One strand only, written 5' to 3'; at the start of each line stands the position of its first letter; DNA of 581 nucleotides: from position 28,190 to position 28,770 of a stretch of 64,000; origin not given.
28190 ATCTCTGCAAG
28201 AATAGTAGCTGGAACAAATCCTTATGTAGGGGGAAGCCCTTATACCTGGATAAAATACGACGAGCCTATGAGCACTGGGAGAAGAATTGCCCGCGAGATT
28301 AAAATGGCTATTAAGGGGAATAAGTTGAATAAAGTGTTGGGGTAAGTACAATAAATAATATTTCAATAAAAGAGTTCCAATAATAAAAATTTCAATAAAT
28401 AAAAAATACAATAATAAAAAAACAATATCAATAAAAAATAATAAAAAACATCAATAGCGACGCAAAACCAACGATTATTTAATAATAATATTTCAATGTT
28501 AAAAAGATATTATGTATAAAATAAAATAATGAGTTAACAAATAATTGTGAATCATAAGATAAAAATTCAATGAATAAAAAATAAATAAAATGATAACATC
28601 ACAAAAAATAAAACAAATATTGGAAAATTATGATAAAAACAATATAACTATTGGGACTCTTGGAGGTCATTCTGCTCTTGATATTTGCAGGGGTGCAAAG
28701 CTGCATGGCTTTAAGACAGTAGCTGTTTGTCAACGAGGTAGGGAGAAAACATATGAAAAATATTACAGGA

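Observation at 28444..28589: Conserved ~130-nt promoter-proximal element with GC cores, present upstream of purP2, lplA and rpl18e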

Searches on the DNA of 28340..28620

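Call 60: search_rna_families(source=window, start=28340, end=28620, threshold=evalue, max_evalue=10)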
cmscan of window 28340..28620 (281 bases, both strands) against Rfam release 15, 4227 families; matches with E-value up to 10: 0.
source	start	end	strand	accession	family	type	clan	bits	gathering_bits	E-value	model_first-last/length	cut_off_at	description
